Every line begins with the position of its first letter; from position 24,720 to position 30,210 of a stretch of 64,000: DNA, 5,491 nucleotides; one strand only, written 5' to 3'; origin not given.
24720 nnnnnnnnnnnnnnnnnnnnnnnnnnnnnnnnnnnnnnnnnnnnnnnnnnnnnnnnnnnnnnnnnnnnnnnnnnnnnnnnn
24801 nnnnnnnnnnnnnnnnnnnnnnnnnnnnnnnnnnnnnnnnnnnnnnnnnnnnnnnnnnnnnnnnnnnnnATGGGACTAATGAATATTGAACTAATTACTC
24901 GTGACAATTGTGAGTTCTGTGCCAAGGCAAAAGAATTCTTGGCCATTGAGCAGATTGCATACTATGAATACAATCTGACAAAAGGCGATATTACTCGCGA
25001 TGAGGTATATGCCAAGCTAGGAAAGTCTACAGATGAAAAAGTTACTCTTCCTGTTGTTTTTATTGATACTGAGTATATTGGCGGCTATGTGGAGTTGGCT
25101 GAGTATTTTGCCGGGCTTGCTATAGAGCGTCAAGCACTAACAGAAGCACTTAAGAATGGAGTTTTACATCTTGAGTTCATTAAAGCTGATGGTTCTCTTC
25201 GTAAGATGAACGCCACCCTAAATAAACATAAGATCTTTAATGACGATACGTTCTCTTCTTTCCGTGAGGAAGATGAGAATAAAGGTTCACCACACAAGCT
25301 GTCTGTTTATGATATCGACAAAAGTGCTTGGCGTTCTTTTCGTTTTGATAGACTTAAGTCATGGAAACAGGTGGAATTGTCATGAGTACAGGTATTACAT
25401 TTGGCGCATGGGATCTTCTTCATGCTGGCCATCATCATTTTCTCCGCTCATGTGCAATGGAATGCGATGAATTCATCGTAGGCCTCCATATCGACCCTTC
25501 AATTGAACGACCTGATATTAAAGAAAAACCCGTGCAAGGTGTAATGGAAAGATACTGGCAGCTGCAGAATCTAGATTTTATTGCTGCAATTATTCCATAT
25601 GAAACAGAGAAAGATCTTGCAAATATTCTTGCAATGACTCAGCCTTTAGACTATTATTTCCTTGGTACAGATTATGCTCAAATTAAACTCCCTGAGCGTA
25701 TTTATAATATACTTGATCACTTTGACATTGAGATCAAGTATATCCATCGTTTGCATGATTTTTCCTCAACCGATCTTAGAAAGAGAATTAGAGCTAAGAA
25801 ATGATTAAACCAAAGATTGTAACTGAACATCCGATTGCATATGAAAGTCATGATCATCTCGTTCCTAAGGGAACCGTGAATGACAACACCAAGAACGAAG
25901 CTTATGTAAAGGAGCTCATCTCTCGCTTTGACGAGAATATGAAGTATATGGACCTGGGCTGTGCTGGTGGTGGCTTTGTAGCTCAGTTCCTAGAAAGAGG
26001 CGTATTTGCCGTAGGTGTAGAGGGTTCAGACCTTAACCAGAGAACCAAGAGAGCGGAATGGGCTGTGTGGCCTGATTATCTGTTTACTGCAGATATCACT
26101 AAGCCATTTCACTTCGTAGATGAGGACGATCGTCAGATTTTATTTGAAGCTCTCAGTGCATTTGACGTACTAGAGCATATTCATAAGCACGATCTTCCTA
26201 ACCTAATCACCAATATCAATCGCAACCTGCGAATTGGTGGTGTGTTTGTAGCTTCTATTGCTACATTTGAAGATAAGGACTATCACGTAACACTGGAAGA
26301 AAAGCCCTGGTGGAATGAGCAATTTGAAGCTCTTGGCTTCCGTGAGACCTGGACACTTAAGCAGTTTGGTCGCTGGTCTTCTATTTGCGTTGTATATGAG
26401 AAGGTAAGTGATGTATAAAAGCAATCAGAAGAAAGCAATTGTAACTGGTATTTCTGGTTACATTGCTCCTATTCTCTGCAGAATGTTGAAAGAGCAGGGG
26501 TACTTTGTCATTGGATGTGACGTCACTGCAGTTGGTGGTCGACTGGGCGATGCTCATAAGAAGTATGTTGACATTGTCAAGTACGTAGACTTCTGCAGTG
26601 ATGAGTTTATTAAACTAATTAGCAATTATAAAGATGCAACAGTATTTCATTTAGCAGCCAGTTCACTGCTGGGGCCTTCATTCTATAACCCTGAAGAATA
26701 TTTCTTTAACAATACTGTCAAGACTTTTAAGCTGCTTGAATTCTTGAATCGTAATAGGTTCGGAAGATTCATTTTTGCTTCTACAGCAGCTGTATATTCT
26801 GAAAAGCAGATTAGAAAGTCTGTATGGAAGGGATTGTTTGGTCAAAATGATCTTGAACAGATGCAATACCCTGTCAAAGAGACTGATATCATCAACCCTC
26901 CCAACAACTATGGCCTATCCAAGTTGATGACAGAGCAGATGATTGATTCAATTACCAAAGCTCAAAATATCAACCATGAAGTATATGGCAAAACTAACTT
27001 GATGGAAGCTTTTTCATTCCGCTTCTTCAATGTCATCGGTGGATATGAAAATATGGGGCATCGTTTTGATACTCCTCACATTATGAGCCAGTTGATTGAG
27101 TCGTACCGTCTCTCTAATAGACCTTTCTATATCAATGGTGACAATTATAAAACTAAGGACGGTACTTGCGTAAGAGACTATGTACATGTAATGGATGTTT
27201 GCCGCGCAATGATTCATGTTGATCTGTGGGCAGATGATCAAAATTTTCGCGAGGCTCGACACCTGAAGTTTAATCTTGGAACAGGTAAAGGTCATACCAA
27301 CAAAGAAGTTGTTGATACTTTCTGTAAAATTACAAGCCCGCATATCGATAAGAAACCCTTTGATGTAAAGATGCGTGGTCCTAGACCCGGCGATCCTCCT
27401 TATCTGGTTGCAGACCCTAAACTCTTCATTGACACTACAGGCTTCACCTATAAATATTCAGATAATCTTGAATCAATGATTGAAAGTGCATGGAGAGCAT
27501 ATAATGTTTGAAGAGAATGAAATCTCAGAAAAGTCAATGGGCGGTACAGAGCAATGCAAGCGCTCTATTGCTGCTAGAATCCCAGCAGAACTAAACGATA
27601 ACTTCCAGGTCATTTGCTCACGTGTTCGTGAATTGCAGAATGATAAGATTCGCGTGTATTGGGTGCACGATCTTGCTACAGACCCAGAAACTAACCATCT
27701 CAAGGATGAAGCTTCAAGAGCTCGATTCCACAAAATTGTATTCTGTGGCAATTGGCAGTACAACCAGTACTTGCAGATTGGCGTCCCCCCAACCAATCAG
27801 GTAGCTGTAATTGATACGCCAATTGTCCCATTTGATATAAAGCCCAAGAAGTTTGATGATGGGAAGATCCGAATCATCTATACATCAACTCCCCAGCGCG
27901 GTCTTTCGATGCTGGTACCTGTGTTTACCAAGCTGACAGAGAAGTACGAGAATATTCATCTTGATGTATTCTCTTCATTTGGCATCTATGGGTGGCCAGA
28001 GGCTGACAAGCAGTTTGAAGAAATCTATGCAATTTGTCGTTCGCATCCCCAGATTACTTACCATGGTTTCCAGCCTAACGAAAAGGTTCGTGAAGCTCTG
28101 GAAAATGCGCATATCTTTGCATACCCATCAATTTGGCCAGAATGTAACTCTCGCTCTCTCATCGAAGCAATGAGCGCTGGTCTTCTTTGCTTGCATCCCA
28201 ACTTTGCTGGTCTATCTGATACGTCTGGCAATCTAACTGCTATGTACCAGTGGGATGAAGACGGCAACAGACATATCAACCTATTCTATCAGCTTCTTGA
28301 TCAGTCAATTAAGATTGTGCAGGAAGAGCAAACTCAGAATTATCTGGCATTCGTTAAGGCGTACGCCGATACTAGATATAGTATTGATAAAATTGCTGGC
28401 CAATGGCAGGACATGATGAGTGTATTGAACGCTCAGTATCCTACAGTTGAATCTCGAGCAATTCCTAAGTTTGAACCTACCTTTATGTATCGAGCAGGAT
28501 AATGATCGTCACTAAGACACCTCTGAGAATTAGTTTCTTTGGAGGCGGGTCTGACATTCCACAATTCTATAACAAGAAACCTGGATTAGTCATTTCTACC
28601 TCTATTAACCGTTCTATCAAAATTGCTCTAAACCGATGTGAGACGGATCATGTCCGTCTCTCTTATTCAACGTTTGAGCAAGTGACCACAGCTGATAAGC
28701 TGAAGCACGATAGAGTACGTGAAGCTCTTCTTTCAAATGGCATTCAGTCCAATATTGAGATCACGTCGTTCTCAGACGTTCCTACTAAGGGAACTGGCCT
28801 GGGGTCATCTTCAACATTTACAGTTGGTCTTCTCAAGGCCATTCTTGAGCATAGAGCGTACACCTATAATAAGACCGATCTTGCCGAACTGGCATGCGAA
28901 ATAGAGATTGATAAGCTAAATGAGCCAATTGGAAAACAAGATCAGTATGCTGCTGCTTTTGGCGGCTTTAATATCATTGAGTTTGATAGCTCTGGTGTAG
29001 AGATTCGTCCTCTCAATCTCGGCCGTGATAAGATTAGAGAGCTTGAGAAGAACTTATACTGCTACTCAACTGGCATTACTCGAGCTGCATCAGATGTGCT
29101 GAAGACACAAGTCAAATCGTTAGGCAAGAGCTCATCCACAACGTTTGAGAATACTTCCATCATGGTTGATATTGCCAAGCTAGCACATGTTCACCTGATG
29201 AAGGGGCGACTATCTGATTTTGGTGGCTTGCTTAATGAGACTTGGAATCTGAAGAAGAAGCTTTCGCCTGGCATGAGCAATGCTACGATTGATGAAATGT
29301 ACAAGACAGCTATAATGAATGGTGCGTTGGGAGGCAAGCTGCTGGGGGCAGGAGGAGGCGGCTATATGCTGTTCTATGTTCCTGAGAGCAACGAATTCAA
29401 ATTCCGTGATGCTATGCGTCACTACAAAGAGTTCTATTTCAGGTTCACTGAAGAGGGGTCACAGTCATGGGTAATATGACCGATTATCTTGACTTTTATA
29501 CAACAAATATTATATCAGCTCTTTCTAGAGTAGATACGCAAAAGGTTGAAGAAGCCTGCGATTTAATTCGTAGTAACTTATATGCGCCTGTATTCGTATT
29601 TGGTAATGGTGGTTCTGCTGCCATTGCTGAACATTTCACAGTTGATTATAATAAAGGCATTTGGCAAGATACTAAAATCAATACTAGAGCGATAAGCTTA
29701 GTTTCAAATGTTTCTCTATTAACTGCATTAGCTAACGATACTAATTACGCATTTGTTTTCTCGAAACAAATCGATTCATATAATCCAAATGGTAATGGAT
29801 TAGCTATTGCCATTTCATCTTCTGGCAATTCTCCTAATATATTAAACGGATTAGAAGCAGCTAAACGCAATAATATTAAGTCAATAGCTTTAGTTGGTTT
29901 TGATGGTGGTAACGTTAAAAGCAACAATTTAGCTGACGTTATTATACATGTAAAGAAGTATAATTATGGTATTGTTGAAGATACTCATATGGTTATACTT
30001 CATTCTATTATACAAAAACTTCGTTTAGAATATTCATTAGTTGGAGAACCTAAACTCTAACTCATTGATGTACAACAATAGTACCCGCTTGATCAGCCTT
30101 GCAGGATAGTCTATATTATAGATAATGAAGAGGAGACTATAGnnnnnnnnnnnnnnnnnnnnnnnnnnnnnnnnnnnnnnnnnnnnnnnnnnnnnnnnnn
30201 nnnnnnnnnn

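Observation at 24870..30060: Phage-encoded heptose nucleotide-sugar biosynthesis, tailoring and transfer cassette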

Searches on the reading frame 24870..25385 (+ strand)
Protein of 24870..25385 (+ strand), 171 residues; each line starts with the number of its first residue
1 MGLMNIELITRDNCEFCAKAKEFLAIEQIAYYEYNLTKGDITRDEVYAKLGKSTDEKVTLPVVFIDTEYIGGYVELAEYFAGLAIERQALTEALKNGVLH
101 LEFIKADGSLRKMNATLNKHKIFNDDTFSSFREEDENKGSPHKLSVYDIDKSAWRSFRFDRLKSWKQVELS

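Call 3: search_protein_families(library=pfam, proteins=[window:24870-25385:+], max_evalue=0.01)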
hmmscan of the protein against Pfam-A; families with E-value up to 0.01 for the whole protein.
window:24870-25385:+ (171 aa): 3 families
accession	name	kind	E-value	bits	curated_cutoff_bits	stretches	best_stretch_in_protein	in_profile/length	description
PF10902.13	WYL_2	-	1.4e-13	51.4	26.7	1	88-162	2-73/74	WYL_2, Sm-like SH3 beta-barrel fold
PF00462.30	Glutaredoxin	-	3.6e-11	43.5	22.9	1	6-70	1-60/60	Glutaredoxin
PF05768.20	Glrx-like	-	8.5e-05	23.3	26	1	6-67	2-57/77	Glutaredoxin-like domain (DUF836)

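Call 4: search_protein_families(library=ncbifam, proteins=[window:24870-25385:+], max_evalue=0.01)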
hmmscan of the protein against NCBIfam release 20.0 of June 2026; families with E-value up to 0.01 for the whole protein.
window:24870-25385:+ (171 aa): 15 families
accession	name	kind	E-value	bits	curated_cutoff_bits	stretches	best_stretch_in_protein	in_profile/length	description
TIGR02181.1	GRX_bact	equivalog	1.5e-11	44.4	90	1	6-78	1-69/80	glutaredoxin 3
TIGR02190.1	GlrX-dom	hypoth_equivalog_domain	1.5e-10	40.9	99.3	1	6-81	10-79/79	glutaredoxin-family domain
NF007923.0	PRK10638.1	equivalog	2.7e-09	37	129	1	4-76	2-69/83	glutaredoxin 3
TIGR02196.1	GlrX_YruB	hypoth_equivalog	4.2e-08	33.6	88.55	1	6-73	2-64/74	glutaredoxin-like protein, YruB-family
NF008401.0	PRK11200.1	equivalog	1.1e-07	31.9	84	1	4-80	1-79/87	GrxA family glutaredoxin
NF009885.0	PRK13344.1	equivalog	2e-07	30.9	152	1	6-54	2-50/132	transcriptional regulator Spx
TIGR02180.1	GRX_euk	equivalog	2.5e-07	30.8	87.25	1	11-78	6-73/84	glutaredoxin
NF009398.0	PRK12759.1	equivalog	5.9e-06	25.6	649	1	4-78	2-79/410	bifunctional gluaredoxin/ribonucleoside-diphosphate reductase subunit beta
NF041212.1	Uxx_star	subfamily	1.1e-05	25.6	66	1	7-65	2-56/70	Uxx-star family glutaredoxin-like (seleno)protein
TIGR01617.1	arsC_related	subfamily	4.3e-05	23.8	75.05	1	6-56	1-51/117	Spx/MgsR family RNA polymerase-binding regulatory protein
TIGR02183.1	GRXA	equivalog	0.00026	21.1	106.5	1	8-79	4-77/86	GrxA family glutaredoxin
NF002459.0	PRK01655.1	subfamily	0.00026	21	123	1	6-51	2-47/132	transcriptional regulator Spx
NF009210.0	PRK12559.1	equivalog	0.00063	19.8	159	1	8-56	4-51/131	transcriptional regulator SpxA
TIGR02194.1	GlrX_NrdH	subfamily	0.0018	18.4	85.75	0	7-51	2-45/72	glutaredoxin-like protein NrdH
NF045501.1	HUGP_GUXX-star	exception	0.0088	15.6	325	0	8-68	169-225/236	HUGP/GUXX-star fusion selenoprotein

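Call 6: search_protein_families(library=phrogs, proteins=[window:24870-25385:+], max_evalue=0.001)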
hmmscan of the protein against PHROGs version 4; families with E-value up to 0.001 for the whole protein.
window:24870-25385:+ (171 aa): 4 families
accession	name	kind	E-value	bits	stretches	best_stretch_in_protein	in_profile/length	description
phrog_1086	-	unknown function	9.5e-19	68.3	1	85-168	32-116/137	-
phrog_22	-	DNA, RNA and nucleotide metabolism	6.9e-13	50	1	3-88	70-152/162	thioredoxin domain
phrog_2267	-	unknown function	5.1e-07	30.8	1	88-164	18-93/112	-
phrog_10657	-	tail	5.7e-07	30.6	1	87-165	8-93/172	tail fiber protein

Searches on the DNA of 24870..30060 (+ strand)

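Call 5: search_dna_similar(query=window:24870-30060:+, collection=phages, mode=near, max_rows=30)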
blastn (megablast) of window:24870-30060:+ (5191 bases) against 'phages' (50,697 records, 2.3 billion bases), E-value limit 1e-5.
No match.

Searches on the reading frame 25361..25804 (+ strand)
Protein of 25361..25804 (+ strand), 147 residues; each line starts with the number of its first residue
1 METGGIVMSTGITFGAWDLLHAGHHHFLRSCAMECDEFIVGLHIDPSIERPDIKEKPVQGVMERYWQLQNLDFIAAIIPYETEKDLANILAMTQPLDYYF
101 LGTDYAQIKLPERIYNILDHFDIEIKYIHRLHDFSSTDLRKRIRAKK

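Call 3: search_protein_families(library=pfam, proteins=[window:25361-25804:+], max_evalue=0.01)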
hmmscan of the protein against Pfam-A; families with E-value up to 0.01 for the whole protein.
window:25361-25804:+ (147 aa): 1 family
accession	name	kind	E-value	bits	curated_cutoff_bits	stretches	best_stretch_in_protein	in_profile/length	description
PF01467.32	CTP_transf_like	-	1.3e-09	38.8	21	1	12-142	1-133/133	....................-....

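Call 4: search_protein_families(library=ncbifam, proteins=[window:25361-25804:+], max_evalue=0.01)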
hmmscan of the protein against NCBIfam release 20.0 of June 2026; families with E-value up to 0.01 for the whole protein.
window:25361-25804:+ (147 aa): 7 families
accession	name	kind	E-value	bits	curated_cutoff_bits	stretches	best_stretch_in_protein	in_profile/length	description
TIGR02199.1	rfaE_dom_II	equivalog_domain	1.2e-15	57.5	181.5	1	11-144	14-143/144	D-glycero-beta-D-manno-heptose 1-phosphate adenylyltransferase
NF008454.0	PRK11316.1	equivalog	2.6e-10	39.5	521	1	12-144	344-472/475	bifunctional D-glycero-beta-D-manno-heptose-7-phosphate kinase/D-glycero-beta-D-manno-heptose 1-phosphate adenylyltransferase HldE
TIGR00125.1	cyt_tran_rel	domain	6.4e-09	35.9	27.7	1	11-71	2-59/65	adenylyltransferase/cytidyltransferase family protein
TIGR01518.1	g3p_cytidyltrns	equivalog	8e-07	29.2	165.4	1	12-142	2-124/125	glycerol-3-phosphate cytidylyltransferase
NF001985.0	PRK00777.1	subfamily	0.001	19.1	104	1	15-70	11-64/157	pantetheine-phosphate adenylyltransferase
NF005518.0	PRK07143.1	equivalog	0.0056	16.2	232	1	12-89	19-96/281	hypothetical protein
NF010341.0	PRK13768.1-3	equivalog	0.009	15.7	355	0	69-126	36-93/257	GTPase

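Call 6: search_protein_families(library=phrogs, proteins=[window:25361-25804:+], max_evalue=0.001)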
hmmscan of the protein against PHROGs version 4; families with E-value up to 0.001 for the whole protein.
window:25361-25804:+ (147 aa): 1 family
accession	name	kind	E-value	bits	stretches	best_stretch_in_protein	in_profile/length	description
phrog_7878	-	other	7.9e-25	88.4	1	9-145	2-130/131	bifunctional heptose 7-phosphate kinase/heptose 1-phosphate adenyltransferase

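Call 42: search_solved_structures(query=window:25361-25804:+, max_evalue=0.01)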
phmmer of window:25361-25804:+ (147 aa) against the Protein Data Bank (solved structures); distinct sequences matched with E-value up to 0.01: 5.
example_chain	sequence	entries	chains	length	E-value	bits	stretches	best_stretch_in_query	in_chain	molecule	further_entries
3elb_A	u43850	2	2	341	4.4e-10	42.6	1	15-80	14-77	Ethanolamine-phosphate cytidylyltransferase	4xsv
5x3d_A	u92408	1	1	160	0.00018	24.3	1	16-142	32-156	Phosphoenolpyruvate phosphomutase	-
5x9q_A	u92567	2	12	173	0.0002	24.2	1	12-146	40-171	Putative cytidylyltransferase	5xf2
2b7l_A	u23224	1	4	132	0.00032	23.6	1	11-83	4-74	glycerol-3-phosphate cytidylyltransferase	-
1coz_A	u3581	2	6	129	0.0044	19.9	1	11-142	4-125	PROTEIN (GLYCEROL-3-PHOSPHATE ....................) | glycerol-3-phosphate cytidylyltransferase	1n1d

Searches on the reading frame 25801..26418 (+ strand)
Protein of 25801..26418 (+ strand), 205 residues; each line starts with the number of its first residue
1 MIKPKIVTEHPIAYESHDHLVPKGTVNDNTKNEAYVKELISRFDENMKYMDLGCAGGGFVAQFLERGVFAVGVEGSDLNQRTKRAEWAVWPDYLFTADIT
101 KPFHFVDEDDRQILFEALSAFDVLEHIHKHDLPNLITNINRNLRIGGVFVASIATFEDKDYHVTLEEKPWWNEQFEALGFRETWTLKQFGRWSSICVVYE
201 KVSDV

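Call 3: search_protein_families(library=pfam, proteins=[window:25801-26418:+], max_evalue=0.01)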
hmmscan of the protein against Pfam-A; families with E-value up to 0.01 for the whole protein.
window:25801-26418:+ (205 aa): 8 families
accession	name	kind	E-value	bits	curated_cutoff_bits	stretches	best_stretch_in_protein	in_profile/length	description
PF13489.12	Methyltransf_23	-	1.1e-11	45.1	27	1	34-175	11-139/164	Methyltransferase domain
PF08242.18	Methyltransf_12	-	0.0002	22.5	30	1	50-149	1-98/98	Methyltransferase domain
PF08241.18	Methyltransf_11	-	0.00023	22.2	21.2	1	51-150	2-94/95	Methyltransferase domain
PF01728.25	FtsJ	-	0.00035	21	24.1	1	41-162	14-148/181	FtsJ-like methyltransferase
PF02353.26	CMAS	-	0.00046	20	27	1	42-165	59-178/273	Mycolic acid cyclopropane synthetase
PF13649.12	Methyltransf_25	-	0.0012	19.9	27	1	50-147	2-97/97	Methyltransferase domain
PF13847.12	Methyltransf_31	-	0.0024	18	27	0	44-67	2-25/145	Methyltransferase domain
PF03141.22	Methyltransf_29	-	0.0094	15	23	0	21-77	87-149/506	Putative S-adenosyl-L-methionine-dependent methyltransferase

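Call 4: search_protein_families(library=ncbifam, proteins=[window:25801-26418:+], max_evalue=0.01)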
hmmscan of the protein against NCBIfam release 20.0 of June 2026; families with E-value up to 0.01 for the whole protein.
window:25801-26418:+ (205 aa): 2 families
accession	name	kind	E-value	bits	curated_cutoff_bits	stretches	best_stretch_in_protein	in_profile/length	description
TIGR04074.1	bacter_Hen1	equivalog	0.00081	18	340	1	45-194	282-429/462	3' terminal RNA ribose 2'-O-methyltransferase Hen1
TIGR01983.1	UbiG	equivalog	0.0011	18.3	102.95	1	44-152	48-152/228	bifunctional 2-polyprenyl-6-hydroxyphenol methylase/3-demethylubiquinol 3-O-methyltransferase UbiG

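Call 6: search_protein_families(library=phrogs, proteins=[window:25801-26418:+], max_evalue=0.001)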
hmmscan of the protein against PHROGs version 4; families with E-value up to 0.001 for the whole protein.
window:25801-26418:+ (205 aa): 2 families
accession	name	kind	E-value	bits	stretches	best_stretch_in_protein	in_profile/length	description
phrog_4752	-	other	3.7e-05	24.1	1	33-154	38-161/241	tRNA methyltransferase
phrog_27380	-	other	4.5e-05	24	1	39-182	84-236/285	methyltransferase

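Call 94: search_solved_structures(query=window:25801-26418:+, max_evalue=0.01)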
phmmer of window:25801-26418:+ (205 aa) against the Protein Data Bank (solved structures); distinct sequences matched with E-value up to 0.01: 2.
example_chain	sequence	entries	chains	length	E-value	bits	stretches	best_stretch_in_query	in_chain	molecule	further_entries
9rfr_A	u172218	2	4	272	0.0083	19.2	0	44-154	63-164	Ubiquinone biosynthesis O-methyltransferase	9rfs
2p8j_A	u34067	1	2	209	0.0095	19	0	46-162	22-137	S-adenosylmethionine-dependent methyltransferase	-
